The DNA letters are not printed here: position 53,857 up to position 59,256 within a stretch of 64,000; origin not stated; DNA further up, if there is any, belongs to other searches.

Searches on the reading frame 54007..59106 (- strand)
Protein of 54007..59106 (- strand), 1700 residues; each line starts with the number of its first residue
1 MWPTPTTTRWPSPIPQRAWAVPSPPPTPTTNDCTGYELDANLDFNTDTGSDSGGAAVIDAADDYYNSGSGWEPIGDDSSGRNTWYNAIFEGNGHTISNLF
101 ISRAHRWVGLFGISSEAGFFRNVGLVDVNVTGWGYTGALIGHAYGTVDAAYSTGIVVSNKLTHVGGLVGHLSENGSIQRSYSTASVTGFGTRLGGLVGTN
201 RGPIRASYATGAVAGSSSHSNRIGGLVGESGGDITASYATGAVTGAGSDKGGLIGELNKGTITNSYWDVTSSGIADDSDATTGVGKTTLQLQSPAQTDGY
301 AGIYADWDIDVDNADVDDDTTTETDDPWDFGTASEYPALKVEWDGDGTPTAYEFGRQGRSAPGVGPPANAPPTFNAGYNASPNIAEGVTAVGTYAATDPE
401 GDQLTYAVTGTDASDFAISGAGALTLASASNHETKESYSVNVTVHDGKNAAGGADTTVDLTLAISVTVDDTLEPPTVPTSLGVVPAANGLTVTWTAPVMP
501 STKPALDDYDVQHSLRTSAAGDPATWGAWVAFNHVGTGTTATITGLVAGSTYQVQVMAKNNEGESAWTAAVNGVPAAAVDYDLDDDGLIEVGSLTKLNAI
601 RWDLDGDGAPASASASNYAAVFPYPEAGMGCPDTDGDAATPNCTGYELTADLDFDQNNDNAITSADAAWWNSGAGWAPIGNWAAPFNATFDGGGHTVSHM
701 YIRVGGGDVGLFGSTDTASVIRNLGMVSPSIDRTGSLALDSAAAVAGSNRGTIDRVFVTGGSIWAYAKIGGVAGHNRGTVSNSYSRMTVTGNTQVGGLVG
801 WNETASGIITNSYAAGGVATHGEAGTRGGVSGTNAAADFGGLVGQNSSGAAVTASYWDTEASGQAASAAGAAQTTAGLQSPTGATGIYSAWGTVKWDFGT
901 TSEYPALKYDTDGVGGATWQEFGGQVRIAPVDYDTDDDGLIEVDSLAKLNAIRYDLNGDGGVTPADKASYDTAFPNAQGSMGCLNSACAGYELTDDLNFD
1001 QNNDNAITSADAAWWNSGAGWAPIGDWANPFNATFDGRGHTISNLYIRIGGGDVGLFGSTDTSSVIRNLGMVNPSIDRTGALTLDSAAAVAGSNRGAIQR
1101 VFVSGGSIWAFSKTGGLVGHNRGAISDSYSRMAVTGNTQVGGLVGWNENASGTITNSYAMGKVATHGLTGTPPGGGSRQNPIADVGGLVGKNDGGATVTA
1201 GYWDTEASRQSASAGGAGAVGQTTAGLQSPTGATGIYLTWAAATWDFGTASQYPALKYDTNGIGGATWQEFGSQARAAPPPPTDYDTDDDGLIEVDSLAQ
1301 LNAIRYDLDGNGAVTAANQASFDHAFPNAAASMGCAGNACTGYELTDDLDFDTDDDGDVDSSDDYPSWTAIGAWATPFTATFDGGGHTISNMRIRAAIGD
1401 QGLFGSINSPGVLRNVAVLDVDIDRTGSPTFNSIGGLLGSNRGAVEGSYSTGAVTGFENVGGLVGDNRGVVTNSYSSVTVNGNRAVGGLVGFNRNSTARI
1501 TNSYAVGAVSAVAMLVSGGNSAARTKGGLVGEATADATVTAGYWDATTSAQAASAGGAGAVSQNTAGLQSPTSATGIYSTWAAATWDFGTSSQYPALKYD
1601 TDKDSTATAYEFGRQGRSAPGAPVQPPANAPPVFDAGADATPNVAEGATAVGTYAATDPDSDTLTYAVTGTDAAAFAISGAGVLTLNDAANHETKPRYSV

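Call 63: search_protein_families(library=pfam, proteins=[window:54007-59106:-], max_evalue=0.001)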
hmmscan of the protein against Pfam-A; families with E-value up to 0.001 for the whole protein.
window:54007-59106:- (1700 aa): 3 families
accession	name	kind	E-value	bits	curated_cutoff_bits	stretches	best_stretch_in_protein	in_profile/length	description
PF07581.17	Glug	-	3.1e-32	109.2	20.5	1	1136-1163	1-27/28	The GLUG motif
PF00041.27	fn3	-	4.3e-09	36.9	25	1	486-572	12-82/84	Fibronectin type III domain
PF00028.23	Cadherin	-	7.9e-05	23.4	28.8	0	389-461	13-89/93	Cadherin domain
